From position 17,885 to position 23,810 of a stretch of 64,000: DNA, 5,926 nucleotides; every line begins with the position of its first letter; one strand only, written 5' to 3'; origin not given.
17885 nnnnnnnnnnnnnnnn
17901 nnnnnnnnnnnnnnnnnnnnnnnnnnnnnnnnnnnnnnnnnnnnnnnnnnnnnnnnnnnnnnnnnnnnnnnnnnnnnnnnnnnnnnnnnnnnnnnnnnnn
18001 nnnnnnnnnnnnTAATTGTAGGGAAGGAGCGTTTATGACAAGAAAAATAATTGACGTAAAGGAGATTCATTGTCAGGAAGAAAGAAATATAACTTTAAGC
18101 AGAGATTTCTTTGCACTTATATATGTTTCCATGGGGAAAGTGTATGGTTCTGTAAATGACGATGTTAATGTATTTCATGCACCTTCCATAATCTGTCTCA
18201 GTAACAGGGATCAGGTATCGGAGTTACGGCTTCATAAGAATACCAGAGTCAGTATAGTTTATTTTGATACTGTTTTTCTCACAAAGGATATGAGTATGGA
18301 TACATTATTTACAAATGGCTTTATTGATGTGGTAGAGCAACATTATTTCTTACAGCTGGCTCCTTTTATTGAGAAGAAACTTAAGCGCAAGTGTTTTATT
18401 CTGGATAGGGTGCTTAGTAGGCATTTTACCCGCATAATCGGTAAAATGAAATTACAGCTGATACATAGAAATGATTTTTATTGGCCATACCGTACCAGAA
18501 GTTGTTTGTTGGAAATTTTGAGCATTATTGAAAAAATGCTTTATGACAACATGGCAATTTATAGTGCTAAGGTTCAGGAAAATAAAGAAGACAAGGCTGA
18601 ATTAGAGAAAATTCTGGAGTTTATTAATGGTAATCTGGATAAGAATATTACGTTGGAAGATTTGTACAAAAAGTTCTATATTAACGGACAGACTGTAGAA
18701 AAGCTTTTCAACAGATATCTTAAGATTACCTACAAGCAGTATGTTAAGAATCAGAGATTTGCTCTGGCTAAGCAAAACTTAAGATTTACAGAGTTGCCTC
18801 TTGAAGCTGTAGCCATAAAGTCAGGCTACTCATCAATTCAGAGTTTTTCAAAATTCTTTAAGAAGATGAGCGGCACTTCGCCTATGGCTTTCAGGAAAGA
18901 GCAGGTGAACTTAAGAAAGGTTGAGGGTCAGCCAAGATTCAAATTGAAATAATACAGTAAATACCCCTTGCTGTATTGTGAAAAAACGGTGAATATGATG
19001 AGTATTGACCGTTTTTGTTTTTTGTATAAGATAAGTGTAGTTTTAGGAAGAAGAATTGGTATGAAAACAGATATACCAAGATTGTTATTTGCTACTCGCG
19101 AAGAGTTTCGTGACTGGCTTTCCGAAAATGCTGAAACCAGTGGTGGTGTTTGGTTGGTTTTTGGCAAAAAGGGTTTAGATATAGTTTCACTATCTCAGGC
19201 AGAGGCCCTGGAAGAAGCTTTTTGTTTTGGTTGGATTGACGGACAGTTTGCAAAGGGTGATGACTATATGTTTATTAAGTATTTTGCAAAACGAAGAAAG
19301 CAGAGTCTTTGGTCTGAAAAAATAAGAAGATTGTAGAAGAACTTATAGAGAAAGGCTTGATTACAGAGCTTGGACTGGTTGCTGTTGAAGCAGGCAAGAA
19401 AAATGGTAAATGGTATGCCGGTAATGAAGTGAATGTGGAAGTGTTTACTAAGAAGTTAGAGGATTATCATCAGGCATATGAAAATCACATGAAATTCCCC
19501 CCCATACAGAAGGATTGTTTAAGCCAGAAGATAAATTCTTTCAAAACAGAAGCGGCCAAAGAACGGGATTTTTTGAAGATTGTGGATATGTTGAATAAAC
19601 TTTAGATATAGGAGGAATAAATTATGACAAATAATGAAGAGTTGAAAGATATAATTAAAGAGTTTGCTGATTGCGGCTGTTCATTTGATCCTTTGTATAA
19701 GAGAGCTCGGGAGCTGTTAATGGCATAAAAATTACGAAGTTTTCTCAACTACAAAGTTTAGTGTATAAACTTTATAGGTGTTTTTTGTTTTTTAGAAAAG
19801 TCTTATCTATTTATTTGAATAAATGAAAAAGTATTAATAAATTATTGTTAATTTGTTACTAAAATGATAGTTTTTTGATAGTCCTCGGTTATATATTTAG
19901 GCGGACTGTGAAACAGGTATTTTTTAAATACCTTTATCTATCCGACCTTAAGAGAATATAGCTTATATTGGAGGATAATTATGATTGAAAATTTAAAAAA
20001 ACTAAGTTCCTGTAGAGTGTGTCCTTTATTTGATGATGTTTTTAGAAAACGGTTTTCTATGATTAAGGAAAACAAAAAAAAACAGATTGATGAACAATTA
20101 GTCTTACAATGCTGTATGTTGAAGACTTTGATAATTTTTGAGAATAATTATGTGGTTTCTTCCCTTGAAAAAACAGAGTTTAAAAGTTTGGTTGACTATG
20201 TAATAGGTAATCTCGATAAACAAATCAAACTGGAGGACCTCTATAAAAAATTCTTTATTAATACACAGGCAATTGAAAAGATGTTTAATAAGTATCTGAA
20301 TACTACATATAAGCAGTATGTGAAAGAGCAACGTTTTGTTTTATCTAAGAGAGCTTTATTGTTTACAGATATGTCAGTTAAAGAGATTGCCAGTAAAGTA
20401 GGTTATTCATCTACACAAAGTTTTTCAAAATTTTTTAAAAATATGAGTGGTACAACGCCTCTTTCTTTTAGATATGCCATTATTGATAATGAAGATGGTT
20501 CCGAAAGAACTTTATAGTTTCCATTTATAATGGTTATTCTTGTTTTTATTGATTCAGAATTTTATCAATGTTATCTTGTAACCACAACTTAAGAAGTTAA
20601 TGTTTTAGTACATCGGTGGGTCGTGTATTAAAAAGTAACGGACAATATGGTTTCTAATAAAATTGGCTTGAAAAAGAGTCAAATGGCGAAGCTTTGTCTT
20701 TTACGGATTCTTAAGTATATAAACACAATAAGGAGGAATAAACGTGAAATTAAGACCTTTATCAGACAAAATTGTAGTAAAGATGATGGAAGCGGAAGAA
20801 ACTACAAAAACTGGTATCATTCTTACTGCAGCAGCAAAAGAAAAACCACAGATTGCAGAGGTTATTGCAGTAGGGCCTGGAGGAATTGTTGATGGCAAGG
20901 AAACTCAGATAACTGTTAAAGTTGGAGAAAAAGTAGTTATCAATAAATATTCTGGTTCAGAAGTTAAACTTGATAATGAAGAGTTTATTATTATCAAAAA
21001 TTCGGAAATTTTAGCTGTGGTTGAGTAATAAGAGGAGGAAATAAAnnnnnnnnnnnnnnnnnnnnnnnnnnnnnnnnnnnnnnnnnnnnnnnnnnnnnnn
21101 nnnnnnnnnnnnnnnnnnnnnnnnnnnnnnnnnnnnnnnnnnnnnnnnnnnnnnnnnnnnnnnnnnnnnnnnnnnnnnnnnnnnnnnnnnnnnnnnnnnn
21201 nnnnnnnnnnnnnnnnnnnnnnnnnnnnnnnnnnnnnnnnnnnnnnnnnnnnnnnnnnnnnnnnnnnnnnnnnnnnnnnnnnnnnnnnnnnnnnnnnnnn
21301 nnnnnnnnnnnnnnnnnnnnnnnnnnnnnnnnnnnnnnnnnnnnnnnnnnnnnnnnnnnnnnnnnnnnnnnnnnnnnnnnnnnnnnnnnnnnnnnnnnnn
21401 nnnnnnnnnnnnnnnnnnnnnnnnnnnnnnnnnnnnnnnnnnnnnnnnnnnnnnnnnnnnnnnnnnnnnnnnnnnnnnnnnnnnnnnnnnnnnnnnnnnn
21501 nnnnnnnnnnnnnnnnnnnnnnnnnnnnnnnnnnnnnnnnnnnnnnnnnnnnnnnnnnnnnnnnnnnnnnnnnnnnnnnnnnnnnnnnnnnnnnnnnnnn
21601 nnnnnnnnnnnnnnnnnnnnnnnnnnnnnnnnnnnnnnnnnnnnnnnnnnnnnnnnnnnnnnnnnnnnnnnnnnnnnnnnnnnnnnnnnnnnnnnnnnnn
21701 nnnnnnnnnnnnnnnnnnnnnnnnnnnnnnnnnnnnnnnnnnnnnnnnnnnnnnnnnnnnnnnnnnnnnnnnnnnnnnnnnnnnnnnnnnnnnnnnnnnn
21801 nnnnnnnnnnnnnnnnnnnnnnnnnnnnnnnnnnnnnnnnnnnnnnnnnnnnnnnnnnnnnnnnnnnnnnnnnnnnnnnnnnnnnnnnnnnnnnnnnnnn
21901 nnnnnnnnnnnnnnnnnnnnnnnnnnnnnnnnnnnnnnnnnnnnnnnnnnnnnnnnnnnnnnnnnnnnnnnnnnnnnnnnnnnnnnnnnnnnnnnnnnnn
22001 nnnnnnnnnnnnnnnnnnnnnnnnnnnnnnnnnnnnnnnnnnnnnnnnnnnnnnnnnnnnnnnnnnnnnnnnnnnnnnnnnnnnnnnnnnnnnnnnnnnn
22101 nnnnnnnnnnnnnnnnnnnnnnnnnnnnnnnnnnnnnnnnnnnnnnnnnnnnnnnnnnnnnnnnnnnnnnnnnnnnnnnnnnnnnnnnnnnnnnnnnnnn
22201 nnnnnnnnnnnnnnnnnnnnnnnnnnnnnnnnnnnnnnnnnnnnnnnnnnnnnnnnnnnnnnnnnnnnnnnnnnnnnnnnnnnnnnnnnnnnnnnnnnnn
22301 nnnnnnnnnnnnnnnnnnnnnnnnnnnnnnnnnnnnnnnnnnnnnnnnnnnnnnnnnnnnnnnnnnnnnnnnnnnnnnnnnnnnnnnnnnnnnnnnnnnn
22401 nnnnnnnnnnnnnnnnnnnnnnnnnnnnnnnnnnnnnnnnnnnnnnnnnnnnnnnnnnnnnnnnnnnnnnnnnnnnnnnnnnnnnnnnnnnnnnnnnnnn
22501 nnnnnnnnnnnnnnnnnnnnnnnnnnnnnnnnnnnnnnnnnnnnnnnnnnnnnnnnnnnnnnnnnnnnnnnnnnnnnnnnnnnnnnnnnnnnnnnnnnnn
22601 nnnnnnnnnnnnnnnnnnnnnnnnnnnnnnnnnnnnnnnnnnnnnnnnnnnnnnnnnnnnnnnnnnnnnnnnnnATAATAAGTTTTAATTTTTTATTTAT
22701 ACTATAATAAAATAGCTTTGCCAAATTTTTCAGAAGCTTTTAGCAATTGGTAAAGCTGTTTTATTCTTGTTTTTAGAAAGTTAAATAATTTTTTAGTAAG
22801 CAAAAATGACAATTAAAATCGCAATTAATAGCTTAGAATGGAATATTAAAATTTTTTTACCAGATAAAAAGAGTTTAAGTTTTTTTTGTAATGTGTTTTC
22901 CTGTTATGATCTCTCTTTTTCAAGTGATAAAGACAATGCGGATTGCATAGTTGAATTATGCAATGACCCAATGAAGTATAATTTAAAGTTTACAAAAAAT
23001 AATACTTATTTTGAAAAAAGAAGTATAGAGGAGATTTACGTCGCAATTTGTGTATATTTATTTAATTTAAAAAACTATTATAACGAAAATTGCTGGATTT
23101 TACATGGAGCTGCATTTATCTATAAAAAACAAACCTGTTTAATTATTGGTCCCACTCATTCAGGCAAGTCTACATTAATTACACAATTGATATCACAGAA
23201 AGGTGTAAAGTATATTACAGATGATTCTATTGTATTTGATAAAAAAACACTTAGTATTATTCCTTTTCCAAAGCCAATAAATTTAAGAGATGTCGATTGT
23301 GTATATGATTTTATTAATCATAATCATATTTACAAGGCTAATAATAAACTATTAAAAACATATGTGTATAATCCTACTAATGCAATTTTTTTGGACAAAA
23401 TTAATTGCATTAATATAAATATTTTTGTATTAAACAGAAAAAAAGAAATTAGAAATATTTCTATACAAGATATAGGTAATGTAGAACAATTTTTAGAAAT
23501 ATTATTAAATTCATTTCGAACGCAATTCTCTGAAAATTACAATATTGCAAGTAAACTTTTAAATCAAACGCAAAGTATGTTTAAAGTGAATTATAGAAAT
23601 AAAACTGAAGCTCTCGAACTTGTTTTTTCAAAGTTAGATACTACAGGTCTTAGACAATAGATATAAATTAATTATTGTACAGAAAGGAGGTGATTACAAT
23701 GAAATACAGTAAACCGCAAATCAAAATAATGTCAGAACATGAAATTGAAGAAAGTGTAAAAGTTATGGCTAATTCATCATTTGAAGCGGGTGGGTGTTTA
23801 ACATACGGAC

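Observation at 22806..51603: Hybrid RiPP / acyl-carrier biosynthetic system with two precursors, two radical SAM enzymes, YcaO and a KS/C-domain-free acylation machinery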

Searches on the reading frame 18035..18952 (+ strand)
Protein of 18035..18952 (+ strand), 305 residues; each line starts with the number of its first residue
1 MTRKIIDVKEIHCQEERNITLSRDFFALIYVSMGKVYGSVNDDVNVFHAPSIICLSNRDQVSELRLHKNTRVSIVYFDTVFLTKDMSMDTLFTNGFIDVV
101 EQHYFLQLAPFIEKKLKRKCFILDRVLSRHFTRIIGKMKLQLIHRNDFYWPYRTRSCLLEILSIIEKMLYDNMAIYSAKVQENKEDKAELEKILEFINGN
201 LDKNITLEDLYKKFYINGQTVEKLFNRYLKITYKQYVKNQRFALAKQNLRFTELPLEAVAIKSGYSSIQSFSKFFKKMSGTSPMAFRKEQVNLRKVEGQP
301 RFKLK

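Call 56: search_protein_families(library=pfam, proteins=[window:18035-18952:+], max_evalue=0.01)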
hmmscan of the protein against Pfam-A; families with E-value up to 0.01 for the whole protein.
window:18035-18952:+ (305 aa): 2 families
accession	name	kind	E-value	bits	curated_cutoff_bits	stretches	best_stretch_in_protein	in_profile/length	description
PF12833.13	HTH_18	-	1.1e-17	64.5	33.6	1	213-288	4-79/80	Helix-turn-helix domain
PF00165.29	HTH_AraC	-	5e-08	33.3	26.6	1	252-288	7-42/42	Bacterial regulatory helix-turn-helix proteins, AraC family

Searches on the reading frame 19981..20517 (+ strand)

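Call 56: search_protein_families(library=pfam, proteins=[window:19981-20517:+], max_evalue=0.01)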
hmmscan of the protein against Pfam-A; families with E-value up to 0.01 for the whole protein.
window:19981-20517:+ (178 aa): 2 families
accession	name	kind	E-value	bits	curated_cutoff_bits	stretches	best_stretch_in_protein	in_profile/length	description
PF12833.13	HTH_18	-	4.2e-18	65.9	33.6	1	89-164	3-78/80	Helix-turn-helix domain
PF00165.29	HTH_AraC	-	1.2e-06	28.9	26.6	1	129-164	7-41/42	Bacterial regulatory helix-turn-helix proteins, AraC family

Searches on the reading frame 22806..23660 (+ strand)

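Call 3: search_protein_families(library=pfam, proteins=[window:22806-23660:+], max_evalue=0.01)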
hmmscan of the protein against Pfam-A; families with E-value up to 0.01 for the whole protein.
window:22806-23660:+ (284 aa): 3 families
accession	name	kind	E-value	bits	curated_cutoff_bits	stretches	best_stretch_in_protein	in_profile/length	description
PF13173.12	AAA_14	-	0.0012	19.3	27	1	108-159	2-42/129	AAA domain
PF13555.12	AAA_29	-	0.0022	18.1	27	1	108-125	22-39/61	P-loop containing region of AAA domain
PF02224.24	Cytidylate_kin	-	0.0073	16.5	26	0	114-184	4-68/211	Cytidylate kinase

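Call 6: search_protein_families(library=ncbifam, proteins=[window:22806-23660:+], max_evalue=0.01)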
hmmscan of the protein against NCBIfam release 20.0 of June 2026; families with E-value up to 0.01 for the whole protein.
window:22806-23660:+ (284 aa): 6 families
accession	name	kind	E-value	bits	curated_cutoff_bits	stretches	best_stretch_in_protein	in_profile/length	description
TIGR04352.1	HprK_rel_A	equivalog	3.6e-11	42.7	200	1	96-272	96-276/280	HprK-related kinase A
TIGR04355.1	HprK_rel_B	hypoth_equivalog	0.00031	20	200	1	92-148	140-195/351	HprK-related kinase B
NF003883.0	PRK05428.2-1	equivalog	0.0016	17.9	252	1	93-148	12-66/189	HPr kinase/phosphorylase-related protein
NF000361.1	self_FomB_kinase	exception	0.0042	16.2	400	1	98-191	127-216/325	FomB family phosphonate monophosphate kinase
TIGR00972.1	3a0107s01c2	equivalog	0.0056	16.1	343.2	1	87-128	6-47/248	phosphate ABC transporter ATP-binding protein PstB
TIGR00174.1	miaA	equivalog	0.0079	15.5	148.65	0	112-146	3-37/288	tRNA (adenosine(37)-N6)-dimethylallyltransferase MiaA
